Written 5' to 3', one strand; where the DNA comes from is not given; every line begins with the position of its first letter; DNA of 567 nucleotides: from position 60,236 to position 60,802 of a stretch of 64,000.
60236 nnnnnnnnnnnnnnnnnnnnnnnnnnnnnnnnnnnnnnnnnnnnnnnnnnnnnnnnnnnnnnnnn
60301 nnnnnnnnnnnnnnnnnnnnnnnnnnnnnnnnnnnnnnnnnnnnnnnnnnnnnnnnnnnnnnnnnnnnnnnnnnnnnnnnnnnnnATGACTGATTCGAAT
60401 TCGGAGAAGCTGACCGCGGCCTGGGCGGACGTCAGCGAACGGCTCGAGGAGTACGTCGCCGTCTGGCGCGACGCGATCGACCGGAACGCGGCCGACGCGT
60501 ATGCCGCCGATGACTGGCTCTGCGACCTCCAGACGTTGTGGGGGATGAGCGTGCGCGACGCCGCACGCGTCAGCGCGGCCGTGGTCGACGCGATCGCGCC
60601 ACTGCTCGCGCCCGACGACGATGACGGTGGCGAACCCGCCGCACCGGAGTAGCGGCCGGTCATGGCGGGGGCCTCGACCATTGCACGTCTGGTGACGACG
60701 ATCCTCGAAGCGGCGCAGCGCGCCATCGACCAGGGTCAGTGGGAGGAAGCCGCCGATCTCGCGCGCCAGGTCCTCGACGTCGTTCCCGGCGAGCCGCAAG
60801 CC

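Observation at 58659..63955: Co-oriented five-gene cyclic-nucleotide module: two stand-alone CNB proteins, two small paralogous proteins and a cyclase-STAND-TPR giant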

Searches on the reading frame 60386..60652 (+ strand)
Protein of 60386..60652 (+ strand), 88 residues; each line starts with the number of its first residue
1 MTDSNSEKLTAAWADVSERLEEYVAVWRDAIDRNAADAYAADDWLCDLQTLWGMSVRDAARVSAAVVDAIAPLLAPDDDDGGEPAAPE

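Call 3: search_protein_families(library=pfam, proteins=[window:60386-60652:+], max_evalue=0.1)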
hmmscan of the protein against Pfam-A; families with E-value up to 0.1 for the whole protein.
window:60386-60652:+ (88 aa): 0 families

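Call 4: search_protein_families(library=ncbifam, proteins=[window:60386-60652:+], max_evalue=0.1)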
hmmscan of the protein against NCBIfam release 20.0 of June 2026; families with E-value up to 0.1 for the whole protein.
window:60386-60652:+ (88 aa): 0 families

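Call 10: find_homologous_proteins(query=window:60386-60652:+, max_evalue=0.01)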
Query window:60386-60652:+ (88 aa): 7 proteins with E <= 0.01 among 16 candidates.
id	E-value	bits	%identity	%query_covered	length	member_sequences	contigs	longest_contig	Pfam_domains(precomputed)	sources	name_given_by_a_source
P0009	3.7e-47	176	97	99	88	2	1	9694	-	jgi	jgi:hypothetical protein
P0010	2.2e-41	158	86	100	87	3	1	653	-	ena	-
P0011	7.3e-23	98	69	88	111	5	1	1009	-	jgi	jgi:hypothetical protein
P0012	8.0e-23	98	69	88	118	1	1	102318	-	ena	-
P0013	5.3e-19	86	58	95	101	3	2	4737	-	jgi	jgi:hypothetical protein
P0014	8.4e-19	85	60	88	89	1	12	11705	-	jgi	jgi:hypothetical protein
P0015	4.2e-17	80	64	73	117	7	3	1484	-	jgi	jgi:hypothetical protein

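Call 13: find_encoding_contigs(protein=P0009, flank=10000, max_places=3)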
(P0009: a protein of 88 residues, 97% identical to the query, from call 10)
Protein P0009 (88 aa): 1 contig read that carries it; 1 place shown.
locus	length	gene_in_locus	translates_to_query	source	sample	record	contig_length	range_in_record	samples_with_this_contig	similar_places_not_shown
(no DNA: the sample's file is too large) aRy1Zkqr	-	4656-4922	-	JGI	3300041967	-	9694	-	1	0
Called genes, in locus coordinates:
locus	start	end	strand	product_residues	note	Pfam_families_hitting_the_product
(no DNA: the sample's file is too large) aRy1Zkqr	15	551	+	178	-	PF00005:ABC_tran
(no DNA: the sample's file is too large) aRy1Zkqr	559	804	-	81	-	PF02416:TatA_B_E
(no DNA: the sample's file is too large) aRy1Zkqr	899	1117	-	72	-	-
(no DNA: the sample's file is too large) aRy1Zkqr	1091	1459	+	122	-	PF18029:Glyoxalase_6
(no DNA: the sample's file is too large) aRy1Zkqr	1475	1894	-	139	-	PF01243:PNPOx_N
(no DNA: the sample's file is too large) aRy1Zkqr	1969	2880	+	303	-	PF01734:Patatin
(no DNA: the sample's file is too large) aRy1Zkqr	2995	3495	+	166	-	PF00027:cNMP_binding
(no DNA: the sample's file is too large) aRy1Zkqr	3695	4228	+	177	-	PF00027:cNMP_binding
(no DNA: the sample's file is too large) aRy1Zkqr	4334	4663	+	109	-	-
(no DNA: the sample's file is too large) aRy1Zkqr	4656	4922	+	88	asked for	-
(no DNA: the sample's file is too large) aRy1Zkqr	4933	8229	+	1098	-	PF00211:Guanylate_cyc, PF13191:AAA_16, PF05729:NACHT (faint), PF13401:AAA_22 (faint)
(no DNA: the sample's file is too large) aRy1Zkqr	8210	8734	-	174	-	PF04075:F420H2_quin_red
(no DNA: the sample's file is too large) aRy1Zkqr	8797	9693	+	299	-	?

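Call 14: find_encoding_contigs(protein=P0012, flank=10000, max_places=3)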
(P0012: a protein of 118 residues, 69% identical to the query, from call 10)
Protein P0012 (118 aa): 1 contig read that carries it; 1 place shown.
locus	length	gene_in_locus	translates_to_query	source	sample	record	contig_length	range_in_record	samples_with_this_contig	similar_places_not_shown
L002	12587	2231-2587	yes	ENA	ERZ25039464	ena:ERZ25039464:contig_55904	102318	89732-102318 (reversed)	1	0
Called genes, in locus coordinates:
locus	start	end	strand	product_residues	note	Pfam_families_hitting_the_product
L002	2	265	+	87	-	?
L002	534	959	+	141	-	-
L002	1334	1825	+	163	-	PF02775:TPP_enzyme_C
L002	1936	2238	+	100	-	-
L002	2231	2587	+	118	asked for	-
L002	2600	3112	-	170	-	PF04075:F420H2_quin_red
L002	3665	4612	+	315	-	-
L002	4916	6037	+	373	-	-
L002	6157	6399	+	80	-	PF01593:Amino_oxidase (weak)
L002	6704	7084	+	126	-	-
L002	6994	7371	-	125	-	-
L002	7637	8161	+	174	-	PF00348:polyprenyl_synt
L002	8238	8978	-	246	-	PF01909:NTP_transf_2 (weak), PF18765:Polbeta (weak)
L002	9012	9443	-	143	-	PF04075:F420H2_quin_red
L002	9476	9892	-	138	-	PF14087:DUF4267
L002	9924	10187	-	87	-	-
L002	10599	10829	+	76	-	-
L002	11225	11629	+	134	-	PF03358:FMN_red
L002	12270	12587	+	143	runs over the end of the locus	PF13732:DrrA1-3_C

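Call 15: find_encoding_contigs(protein=P0014, flank=10000, max_places=4)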
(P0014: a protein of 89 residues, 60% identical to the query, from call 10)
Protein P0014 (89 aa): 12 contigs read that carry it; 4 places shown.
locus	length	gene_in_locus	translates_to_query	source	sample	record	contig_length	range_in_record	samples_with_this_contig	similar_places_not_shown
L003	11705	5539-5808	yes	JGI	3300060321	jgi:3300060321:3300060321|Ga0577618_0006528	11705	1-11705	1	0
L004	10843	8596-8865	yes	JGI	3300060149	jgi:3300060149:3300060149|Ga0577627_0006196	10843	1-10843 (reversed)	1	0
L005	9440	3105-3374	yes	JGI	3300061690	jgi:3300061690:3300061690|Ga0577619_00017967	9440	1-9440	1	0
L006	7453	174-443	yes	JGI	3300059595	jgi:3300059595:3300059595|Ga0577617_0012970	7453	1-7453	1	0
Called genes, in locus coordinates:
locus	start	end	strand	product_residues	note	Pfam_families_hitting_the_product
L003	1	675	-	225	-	?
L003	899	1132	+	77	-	-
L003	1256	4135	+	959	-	PF00990:GGDEF, PF00563:EAL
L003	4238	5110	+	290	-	PF00378:ECH_1, PF16113:ECH_2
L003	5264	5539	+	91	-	-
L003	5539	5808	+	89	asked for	-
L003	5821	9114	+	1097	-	PF00211:Guanylate_cyc, PF13191:AAA_16, PF05729:NACHT (faint), PF13401:AAA_22 (weak)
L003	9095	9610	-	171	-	PF04075:F420H2_quin_red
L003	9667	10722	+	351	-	-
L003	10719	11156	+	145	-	-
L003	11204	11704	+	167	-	?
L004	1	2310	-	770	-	?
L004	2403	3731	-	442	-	PF13458:Peripla_BP_6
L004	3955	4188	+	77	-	-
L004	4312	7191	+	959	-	PF00990:GGDEF, PF00563:EAL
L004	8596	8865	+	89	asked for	-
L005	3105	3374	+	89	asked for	-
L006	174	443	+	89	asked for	-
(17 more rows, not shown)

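Call 23: list_cluster_members(proteins=[P0001, window:60386-60652:+, window:60662-63955:+, window:58713-59213:+, window:59410-59943:+])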
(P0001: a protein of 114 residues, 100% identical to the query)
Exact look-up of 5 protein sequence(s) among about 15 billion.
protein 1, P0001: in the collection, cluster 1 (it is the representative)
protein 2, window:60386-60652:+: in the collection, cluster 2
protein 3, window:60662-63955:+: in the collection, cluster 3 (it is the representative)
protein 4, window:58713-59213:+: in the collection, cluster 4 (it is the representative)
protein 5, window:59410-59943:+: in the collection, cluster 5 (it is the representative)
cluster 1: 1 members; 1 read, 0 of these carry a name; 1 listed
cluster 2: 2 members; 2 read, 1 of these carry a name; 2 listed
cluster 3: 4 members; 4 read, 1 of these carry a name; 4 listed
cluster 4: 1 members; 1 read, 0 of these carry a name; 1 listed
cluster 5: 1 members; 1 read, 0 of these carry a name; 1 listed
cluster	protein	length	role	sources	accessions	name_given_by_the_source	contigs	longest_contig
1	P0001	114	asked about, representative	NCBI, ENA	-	-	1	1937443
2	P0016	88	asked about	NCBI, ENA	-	-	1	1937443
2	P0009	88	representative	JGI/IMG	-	hypothetical protein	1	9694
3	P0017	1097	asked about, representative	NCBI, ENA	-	-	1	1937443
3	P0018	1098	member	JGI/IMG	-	class 3 adenylate cyclase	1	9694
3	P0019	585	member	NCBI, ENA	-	-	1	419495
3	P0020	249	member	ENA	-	-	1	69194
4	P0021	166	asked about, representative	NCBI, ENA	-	-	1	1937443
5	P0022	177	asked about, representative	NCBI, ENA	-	-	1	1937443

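Call 30: search_protein_families(library=padloc, proteins=[window:60386-60652:+], max_evalue=0.01)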
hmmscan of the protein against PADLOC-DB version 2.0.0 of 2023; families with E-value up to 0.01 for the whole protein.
window:60386-60652:+ (88 aa): 0 families

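Call 34: predict_structure(alignment_id=A2)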
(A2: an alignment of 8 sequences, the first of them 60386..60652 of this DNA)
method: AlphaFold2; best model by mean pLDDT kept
length: 88 residues; sequences in the alignment: 8
mean_pLDDT: 66.8   pTM: 0.36
mean pLDDT of the five models: 66.8, 64.0, 60.2, 56.3, 54.4
residues with pLDDT >= 90: 0; 70-90: 50; 50-70: 28; < 50: 10
segments of 3 or more residues with pLDDT < 50: 79-86
pLDDT, mean of each block of 10 residues (from residue 1): 66 72 73 69 68 70 73 60 45
secondary structure, 60 per line:
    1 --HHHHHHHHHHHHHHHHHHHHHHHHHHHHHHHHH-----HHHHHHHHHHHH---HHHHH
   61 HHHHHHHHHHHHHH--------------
elements in order: H3-35 H41-52 H56-74

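Call 38: fold_search(model_id=the predicted structure, library=pdb)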
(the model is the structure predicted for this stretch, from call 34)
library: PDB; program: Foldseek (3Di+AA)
matches with E <= 10: 7; with E <= 0.001: 0
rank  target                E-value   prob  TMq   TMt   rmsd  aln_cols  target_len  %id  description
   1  5ecj_B                3.7e+00  0.12  0.35  0.14   8.9        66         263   21  Crystal structure of monobody Mb(S4) bound to Prdm14 in complex with Mtgr1 (released 2015-12-02)
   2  4yfn_D                5.3e+00  0.21  0.40  0.04   5.9        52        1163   19  Escherichia coli RNA polymerase in complex with squaramide compound 14 (N-[3,4-dioxo-2-(4-{[4-(trifluoromethyl)benzyl] (released 2015-03-11)
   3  5ecj_A                5.7e+00  0.14  0.35  0.13   3.1        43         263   19  Crystal structure of monobody Mb(S4) bound to Prdm14 in complex with Mtgr1 (released 2015-12-02)
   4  9dxd_A                8.1e+00  0.15  0.41  0.08   3.5        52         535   19  attLmm bound serine integrase and RDF complex in the pre-rotation state (released 2026-01-21)
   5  8jo2_D                8.7e+00  0.06  0.26  0.03   9.8        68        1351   18  Structural basis of transcriptional activation by the OmpR/PhoB-family response regulator PmrA (released 2023-08-30)
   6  9dxh_A                9.4e+00  0.12  0.42  0.08   3.6        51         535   14  attPmm and attBmm bound serine integrase complex in the pre-rotation state (released 2026-01-21)
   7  4yfk_J                9.4e+00  0.12  0.40  0.04   6.2        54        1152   18  Escherichia coli RNA polymerase in complex with squaramide compound 8. (released 2015-03-11)

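Call 39: search_protein_representatives(alignment_id=A2)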
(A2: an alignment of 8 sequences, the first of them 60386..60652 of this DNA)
Query: 8 sequences, 101 profile positions. Proteins with E-value up to 0.001 (for the whole library): 33; up to 1e-10: 19; up to 1e-30: 0. The best 33 are listed.
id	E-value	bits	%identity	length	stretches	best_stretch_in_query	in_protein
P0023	5.3e-30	120.0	-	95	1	1-82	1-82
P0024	6.1e-30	119.8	-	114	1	3-88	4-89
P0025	3.0e-26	108.0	-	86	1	1-82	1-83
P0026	3.7e-25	104.4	-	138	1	3-65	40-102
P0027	4.0e-23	97.9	-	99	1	4-85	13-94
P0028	8.8e-23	96.8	-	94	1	1-86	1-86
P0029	1.2e-22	96.3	-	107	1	1-99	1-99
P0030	5.3e-22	94.3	-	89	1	1-80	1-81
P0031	3.3e-20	88.6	-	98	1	1-58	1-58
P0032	4.8e-17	78.4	-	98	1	1-87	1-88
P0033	1.8e-16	76.5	-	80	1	4-70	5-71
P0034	2.3e-14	69.8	-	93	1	3-70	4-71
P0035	2.4e-14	69.7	-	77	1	3-70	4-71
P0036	9.8e-13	64.6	-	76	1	2-72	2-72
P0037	1.2e-12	64.3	-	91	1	7-84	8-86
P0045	3.0e-07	47.0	-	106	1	5-98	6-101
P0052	3.3e-04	37.2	-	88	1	2-81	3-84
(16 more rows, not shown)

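Call 45: find_homologous_proteins(query=A4, max_evalue=0.001)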
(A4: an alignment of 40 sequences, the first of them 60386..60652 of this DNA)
Query A4 (40 sequences) (88 aa, profile of the alignment): 19 proteins with E <= 0.001 among 8000 candidates.
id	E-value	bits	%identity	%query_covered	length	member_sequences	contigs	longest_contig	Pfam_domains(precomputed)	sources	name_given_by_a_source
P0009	1.5e-29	120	97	99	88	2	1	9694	-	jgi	jgi:hypothetical protein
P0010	2.2e-29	119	86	100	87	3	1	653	-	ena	-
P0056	8.2e-22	95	34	84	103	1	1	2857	-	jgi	-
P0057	1.6e-21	94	32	84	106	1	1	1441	-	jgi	jgi:hypothetical protein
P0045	2.0e-21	94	29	83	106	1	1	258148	-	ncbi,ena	-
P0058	3.6e-21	93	34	84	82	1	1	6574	-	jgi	jgi:hypothetical protein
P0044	6.0e-21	92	31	84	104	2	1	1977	-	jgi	-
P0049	1.3e-20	91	34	84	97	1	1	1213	-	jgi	-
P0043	1.6e-20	91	47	41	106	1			-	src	-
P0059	2.9e-20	90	36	86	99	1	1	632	-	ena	-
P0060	1.1e-19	88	34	84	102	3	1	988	-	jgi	jgi:hypothetical protein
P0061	2.0e-19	87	34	84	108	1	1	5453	-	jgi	jgi:hypothetical protein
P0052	6.7e-19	86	44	49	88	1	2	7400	-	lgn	-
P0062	3.4e-18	83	31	73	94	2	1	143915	-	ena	-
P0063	4.2e-17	80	37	52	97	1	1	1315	-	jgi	jgi:phytoene dehydrogenase-like protein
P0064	4.6e-17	80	33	73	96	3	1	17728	-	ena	-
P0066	2.7e-15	74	35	56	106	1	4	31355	-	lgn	-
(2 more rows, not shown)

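Call 46: find_encoding_contigs(protein=P0045, flank=8000, max_places=2)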
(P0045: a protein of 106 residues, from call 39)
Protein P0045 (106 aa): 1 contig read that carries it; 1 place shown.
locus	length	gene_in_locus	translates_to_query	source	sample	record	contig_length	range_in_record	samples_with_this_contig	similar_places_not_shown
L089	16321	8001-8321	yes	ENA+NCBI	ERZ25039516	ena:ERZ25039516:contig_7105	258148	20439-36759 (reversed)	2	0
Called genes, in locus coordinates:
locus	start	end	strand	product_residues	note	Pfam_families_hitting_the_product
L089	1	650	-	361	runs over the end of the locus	PF00348:polyprenyl_synt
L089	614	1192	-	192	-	-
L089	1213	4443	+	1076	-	PF00211:Guanylate_cyc, PF13191:AAA_16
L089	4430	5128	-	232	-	-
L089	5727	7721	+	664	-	PF13450:NAD_binding_8, PF01593:Amino_oxidase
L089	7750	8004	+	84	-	-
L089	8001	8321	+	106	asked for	-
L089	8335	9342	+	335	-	-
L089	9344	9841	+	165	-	-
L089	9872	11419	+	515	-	PF03007:WS_DGAT_cat, PF06974:WS_DGAT_C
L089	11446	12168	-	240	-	PF02089:Palm_thioest (weak), PF00561:Abhydrolase_1 (weak), PF07819:PGAP1 (faint)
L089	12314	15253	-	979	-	-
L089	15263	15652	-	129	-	-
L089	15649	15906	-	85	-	-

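Call 47: find_encoding_contigs(protein=P0062, flank=8000, max_places=2)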
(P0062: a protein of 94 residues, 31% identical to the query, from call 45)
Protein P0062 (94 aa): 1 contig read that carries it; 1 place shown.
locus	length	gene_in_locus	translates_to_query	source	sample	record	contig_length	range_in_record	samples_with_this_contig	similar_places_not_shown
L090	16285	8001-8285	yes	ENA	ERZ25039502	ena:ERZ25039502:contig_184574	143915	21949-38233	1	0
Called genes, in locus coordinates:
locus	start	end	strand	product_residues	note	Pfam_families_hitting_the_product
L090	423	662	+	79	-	-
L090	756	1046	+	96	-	-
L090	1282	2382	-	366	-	PF00106:adh_short, PF13561:adh_short_C2, PF23441:SDR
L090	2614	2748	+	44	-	-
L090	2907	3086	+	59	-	PF08281:Sigma70_r4_2, PF04545:Sigma70_r4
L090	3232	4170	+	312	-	-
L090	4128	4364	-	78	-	PF01042:Ribonuc_L-PSP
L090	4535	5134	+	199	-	-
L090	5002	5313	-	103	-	-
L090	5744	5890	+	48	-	-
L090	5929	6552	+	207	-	-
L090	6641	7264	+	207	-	PF00848:Ring_hydroxyl_A (weak)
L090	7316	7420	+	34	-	-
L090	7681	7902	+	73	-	-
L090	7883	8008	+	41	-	-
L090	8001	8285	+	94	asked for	-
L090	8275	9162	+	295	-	PF00211:Guanylate_cyc (faint)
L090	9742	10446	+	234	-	-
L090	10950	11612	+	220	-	-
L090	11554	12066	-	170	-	PF04075:F420H2_quin_red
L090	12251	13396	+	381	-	-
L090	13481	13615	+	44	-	-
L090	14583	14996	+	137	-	-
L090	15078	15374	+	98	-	-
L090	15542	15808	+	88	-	-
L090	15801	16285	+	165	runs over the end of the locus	-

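Call 48: find_encoding_contigs(protein=P0066, flank=8000, max_places=2)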
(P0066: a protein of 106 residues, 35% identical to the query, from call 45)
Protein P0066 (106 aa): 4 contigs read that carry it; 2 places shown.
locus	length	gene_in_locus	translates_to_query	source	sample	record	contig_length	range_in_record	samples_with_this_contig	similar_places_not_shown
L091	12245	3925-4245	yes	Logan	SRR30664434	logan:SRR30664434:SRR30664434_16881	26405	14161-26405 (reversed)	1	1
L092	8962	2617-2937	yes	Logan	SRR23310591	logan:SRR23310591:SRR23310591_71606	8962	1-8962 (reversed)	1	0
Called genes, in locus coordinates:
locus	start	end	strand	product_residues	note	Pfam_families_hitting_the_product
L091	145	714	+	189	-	PF04542:Sigma70_r2 (weak), PF08281:Sigma70_r4_2, PF04545:Sigma70_r4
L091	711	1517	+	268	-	-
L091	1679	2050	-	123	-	PF01042:Ribonuc_L-PSP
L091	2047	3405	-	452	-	PF00202:Aminotran_3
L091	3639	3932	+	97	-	-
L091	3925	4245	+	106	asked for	-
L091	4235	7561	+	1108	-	PF00211:Guanylate_cyc, PF13191:AAA_16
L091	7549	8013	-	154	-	PF04075:F420H2_quin_red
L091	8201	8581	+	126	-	-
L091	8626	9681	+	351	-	-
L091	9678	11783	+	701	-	PF01266:DAO (weak), PF01593:Amino_oxidase (weak), PF13450:NAD_binding_8, PF01593:Amino_oxidase (weak)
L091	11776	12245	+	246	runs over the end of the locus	-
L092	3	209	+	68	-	?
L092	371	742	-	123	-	PF01042:Ribonuc_L-PSP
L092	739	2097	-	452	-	PF00202:Aminotran_3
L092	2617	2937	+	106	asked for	-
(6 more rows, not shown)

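Call 50: search_protein_families(library=pfam, proteins=[L091:8201-8581:+, L091:8626-9681:+, L091:9678-11783:+, L089:8335-9342:+, L089:9344-9841:+, L089:4430-5128:-, L089:614-1192:-, L003:10719-11156:+, L089:5727-7721:+, L091:7549-8013:-], max_evalue=0.01)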
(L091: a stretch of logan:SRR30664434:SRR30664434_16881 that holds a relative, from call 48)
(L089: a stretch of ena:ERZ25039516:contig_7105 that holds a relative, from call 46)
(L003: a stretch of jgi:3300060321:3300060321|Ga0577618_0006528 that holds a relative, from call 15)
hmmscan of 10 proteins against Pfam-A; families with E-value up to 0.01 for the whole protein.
L091:8201-8581:+ (126 aa): 0 families

L091:8626-9681:+ (351 aa): 0 families

L091:9678-11783:+ (701 aa): 6 families
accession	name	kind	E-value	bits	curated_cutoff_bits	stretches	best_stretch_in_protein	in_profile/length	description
PF01593.30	Amino_oxidase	-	5.1e-16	59.4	19.8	2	618-673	389-442/443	Flavin containing amine oxidoreductase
PF13450.12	NAD_binding_8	-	1.3e-11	45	21.9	1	9-79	1-67/68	NAD(P)-binding Rossmann-like domain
PF01266.30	DAO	-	4.4e-06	26.9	27.9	1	6-86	1-73/353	FAD dependent oxidoreductase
PF00890.30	FAD_binding_2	-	5.8e-05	22.9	20.4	0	7-28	2-23/414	FAD binding domain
PF13822.11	ACC_epsilon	-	0.0086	17.1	25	0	197-235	7-40/60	Acyl-CoA carboxylase epsilon subunit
PF01134.28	GIDA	-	0.009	15.5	22.1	0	7-29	2-24/391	Glucose inhibited division protein A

L089:8335-9342:+ (335 aa): 0 families

L089:9344-9841:+ (165 aa): 0 families

L089:4430-5128:- (232 aa): 0 families

L089:614-1192:- (192 aa): 0 families

L003:10719-11156:+ (145 aa): 0 families

L089:5727-7721:+ (664 aa): 3 families
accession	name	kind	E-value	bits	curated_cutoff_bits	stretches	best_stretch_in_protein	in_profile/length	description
PF01593.30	Amino_oxidase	-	1.2e-16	61.5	19.8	2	435-649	245-442/443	Flavin containing amine oxidoreductase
PF13450.12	NAD_binding_8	-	1.8e-10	41.4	21.9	1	8-78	1-67/68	NAD(P)-binding Rossmann-like domain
PF01266.30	DAO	-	0.00023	21.3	27.9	1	5-83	1-68/353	FAD dependent oxidoreductase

L091:7549-8013:- (154 aa): 2 families
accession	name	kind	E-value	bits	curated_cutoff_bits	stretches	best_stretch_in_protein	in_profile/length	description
PF04075.20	F420H2_quin_red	-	7.7e-39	133.2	22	1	22-146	7-130/130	F420H(2)-dependent quinone reductase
PF10012.15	DUF2255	-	0.0089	16.7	29.8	0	53-114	22-80/115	Uncharacterized protein conserved in bacteria (DUF2255)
